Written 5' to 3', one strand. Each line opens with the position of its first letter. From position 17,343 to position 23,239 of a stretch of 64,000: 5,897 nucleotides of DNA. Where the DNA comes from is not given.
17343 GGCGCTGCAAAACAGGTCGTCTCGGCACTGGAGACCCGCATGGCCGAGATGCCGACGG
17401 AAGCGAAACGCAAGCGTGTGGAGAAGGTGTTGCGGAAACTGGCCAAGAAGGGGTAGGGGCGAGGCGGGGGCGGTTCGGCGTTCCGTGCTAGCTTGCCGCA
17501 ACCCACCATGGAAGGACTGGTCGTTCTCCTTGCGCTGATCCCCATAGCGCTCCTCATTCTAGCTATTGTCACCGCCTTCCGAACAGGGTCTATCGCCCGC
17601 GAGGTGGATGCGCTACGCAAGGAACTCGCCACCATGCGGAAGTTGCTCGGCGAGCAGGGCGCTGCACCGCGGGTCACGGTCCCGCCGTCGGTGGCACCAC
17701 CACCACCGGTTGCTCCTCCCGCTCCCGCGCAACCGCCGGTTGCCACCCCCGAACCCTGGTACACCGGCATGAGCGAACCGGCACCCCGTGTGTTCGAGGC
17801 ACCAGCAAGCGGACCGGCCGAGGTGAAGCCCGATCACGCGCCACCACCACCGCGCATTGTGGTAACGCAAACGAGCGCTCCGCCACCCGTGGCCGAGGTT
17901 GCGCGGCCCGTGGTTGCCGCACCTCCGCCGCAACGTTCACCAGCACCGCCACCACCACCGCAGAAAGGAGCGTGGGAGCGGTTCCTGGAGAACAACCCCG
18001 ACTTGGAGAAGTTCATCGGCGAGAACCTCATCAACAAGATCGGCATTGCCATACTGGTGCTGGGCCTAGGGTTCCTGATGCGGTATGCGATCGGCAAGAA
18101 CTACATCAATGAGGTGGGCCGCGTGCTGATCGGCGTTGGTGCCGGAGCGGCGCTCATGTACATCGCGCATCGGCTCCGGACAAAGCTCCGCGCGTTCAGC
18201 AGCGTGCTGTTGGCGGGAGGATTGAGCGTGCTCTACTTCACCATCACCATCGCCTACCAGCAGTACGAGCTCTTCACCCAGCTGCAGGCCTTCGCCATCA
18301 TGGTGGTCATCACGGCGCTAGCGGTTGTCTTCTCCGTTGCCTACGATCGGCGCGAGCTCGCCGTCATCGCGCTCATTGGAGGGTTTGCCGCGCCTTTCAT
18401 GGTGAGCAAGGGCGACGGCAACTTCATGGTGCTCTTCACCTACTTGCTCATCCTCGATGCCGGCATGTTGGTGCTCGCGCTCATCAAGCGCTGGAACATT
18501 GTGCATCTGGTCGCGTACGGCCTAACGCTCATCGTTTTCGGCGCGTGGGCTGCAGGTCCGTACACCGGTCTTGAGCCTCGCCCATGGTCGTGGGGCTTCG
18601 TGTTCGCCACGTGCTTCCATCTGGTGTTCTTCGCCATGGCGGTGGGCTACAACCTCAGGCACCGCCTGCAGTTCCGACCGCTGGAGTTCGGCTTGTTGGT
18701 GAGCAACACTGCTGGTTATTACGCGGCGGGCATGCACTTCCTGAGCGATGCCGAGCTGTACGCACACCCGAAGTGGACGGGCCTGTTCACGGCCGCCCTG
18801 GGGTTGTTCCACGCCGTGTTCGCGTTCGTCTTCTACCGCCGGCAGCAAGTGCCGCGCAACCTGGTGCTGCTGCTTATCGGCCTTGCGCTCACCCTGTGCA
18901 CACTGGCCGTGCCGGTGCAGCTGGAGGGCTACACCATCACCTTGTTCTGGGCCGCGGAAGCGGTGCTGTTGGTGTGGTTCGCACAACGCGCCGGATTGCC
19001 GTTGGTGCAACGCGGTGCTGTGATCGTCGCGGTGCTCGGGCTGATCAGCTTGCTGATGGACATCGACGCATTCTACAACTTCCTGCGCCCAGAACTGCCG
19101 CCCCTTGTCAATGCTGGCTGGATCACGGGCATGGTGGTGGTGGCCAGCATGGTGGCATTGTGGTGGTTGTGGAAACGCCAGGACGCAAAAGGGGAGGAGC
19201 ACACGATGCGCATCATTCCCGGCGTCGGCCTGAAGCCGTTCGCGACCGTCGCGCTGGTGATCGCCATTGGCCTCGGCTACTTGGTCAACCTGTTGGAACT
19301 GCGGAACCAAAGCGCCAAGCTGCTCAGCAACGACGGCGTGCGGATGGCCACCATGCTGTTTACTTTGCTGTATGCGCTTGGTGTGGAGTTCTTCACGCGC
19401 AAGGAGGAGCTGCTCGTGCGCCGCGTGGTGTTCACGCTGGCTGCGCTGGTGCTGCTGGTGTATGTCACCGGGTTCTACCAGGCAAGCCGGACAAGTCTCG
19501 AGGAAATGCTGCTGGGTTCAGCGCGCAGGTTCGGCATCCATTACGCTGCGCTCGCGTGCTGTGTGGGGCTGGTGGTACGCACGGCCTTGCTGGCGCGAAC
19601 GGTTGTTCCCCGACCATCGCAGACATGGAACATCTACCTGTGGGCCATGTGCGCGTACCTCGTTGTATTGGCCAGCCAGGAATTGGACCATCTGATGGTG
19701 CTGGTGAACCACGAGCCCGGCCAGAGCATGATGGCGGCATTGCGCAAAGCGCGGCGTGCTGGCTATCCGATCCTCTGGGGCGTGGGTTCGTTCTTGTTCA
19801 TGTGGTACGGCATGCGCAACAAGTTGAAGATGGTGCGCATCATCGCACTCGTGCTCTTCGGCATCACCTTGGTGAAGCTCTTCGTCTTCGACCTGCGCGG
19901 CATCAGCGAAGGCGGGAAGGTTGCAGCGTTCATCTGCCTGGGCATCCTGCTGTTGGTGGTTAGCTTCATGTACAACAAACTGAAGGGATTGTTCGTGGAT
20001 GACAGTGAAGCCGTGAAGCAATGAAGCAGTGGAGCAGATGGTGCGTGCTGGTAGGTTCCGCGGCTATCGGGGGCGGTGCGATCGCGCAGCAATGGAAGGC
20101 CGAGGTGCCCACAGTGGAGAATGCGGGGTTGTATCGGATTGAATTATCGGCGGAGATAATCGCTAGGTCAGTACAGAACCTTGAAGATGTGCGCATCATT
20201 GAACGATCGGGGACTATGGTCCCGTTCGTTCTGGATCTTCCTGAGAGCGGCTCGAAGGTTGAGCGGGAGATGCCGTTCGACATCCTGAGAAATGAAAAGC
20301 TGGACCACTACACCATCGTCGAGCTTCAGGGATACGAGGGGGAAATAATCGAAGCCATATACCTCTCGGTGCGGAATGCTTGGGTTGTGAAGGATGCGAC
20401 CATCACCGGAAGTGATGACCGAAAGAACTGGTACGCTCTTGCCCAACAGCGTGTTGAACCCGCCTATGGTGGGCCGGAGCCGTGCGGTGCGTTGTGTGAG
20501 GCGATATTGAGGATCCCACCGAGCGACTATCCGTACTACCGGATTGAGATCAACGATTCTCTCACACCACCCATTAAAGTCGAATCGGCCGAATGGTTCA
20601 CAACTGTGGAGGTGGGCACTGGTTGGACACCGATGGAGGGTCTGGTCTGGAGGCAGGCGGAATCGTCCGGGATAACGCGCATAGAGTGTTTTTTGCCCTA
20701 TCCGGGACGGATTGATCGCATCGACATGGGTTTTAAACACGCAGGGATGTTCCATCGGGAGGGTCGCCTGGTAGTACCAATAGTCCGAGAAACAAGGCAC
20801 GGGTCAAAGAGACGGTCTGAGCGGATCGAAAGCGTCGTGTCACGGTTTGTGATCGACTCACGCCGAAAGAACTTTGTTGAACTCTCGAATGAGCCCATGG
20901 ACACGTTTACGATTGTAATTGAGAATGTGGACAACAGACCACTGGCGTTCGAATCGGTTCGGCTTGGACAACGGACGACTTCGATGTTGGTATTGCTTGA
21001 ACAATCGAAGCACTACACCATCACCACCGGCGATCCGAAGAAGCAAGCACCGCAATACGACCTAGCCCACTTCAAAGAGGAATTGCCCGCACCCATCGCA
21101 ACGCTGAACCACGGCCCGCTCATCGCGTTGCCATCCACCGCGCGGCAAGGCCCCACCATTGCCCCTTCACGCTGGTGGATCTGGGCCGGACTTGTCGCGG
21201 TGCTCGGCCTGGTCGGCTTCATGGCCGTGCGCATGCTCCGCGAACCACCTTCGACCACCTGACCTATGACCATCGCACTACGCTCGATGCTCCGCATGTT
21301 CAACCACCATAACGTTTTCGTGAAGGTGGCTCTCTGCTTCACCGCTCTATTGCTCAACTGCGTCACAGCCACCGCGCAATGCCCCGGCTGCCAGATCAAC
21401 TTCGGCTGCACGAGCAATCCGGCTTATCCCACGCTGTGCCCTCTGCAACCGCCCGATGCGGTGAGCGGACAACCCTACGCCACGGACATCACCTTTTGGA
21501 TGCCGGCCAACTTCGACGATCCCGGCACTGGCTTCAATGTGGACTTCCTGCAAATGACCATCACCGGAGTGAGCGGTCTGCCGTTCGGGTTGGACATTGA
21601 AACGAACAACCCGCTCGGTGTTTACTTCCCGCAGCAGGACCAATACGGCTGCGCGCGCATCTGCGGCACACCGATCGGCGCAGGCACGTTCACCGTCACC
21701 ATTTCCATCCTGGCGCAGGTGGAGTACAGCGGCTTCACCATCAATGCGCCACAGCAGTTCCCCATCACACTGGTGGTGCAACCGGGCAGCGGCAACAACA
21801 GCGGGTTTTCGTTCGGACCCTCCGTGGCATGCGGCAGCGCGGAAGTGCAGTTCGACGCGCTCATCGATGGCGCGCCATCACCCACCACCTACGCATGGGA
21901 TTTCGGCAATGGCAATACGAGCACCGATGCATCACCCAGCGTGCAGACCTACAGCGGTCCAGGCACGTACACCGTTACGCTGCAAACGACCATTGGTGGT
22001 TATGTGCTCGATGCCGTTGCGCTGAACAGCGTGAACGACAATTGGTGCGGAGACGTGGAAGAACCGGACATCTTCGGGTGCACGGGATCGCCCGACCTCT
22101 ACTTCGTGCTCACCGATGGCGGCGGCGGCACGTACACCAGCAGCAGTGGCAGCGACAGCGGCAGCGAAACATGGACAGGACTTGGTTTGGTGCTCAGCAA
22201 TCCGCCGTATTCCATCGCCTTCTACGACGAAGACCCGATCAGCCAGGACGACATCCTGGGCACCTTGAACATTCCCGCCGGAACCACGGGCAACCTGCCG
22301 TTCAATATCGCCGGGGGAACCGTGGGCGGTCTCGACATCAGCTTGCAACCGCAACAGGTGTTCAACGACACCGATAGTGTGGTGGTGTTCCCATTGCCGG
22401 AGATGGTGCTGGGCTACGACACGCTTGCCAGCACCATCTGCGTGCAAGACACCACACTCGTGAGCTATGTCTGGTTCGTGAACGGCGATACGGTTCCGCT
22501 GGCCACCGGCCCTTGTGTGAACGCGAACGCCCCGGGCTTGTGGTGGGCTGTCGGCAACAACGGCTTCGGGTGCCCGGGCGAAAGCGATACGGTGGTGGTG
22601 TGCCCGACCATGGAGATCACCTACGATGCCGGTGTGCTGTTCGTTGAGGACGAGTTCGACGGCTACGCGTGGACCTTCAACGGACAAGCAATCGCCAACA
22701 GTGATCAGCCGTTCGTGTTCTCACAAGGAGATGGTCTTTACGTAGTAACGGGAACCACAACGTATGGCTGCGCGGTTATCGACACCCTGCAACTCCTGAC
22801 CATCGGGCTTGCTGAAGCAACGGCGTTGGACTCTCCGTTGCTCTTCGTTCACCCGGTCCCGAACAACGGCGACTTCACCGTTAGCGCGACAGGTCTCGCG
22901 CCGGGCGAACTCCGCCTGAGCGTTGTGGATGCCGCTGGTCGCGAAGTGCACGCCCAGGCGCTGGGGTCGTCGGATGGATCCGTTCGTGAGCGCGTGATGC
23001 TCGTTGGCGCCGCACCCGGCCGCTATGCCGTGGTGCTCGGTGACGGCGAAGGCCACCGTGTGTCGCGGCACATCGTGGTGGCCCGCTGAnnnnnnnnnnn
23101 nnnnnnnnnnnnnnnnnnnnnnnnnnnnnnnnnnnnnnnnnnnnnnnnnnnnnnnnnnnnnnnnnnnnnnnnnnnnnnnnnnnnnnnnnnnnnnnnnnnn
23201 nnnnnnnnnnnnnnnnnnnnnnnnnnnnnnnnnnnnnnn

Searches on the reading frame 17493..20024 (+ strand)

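Call 55: search_protein_families(library=pfam, proteins=[window:17493-20024:+], max_evalue=0.001)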
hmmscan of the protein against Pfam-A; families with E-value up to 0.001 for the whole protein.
window:17493-20024:+ (843 aa): 1 family
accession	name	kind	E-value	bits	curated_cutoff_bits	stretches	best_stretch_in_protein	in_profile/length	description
PF10101.14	DUF2339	-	1.1e-76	259.5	33.6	1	176-829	1-658/659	Predicted membrane protein (DUF2339)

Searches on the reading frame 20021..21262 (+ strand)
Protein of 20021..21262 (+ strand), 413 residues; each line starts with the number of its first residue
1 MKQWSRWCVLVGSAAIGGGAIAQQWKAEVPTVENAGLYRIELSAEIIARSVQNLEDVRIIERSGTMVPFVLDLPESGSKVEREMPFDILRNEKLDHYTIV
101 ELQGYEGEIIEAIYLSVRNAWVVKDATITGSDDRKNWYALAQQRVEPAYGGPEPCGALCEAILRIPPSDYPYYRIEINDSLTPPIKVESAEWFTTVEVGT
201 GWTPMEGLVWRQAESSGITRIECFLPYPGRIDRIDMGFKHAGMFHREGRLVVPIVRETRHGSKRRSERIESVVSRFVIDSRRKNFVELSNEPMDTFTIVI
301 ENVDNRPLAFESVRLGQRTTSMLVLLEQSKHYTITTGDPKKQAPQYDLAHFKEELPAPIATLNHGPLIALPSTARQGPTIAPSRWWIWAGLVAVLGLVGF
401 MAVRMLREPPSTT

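Call 55: search_protein_families(library=pfam, proteins=[window:20021-21262:+], max_evalue=0.001)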
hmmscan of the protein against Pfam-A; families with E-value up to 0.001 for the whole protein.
window:20021-21262:+ (413 aa): 1 family
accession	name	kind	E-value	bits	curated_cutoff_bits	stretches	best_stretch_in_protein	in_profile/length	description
PF13163.11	DUF3999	-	1.3e-10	41.5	30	1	29-76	9-57/424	Protein of unknown function (DUF3999)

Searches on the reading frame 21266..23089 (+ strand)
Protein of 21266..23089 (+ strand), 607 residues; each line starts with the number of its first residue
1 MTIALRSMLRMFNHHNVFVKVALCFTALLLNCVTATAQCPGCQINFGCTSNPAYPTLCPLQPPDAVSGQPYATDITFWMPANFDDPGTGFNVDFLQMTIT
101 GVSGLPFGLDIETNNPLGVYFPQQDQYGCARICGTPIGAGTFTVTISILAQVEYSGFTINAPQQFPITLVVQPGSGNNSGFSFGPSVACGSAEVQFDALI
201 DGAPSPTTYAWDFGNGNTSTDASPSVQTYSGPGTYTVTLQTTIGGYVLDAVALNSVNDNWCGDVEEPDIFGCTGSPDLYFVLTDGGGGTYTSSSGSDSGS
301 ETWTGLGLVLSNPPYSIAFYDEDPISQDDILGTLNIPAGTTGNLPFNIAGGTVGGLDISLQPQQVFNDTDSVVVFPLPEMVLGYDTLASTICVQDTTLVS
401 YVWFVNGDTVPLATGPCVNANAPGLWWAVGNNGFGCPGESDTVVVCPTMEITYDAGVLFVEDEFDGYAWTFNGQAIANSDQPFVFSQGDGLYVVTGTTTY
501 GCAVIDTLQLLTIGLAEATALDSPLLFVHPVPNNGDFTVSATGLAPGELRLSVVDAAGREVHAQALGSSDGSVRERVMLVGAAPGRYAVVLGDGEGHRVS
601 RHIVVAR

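Call 55: search_protein_families(library=pfam, proteins=[window:21266-23089:+], max_evalue=0.001)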
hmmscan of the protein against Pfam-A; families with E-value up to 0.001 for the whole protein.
window:21266-23089:+ (607 aa): 2 families
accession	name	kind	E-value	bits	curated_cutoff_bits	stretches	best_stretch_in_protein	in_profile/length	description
PF18911.6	PKD_4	-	8.9e-10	38.9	27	1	186-242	12-69/85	PKD domain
PF00801.26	PKD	-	1.5e-08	34.9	23.5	1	188-240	11-64/80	PKD domain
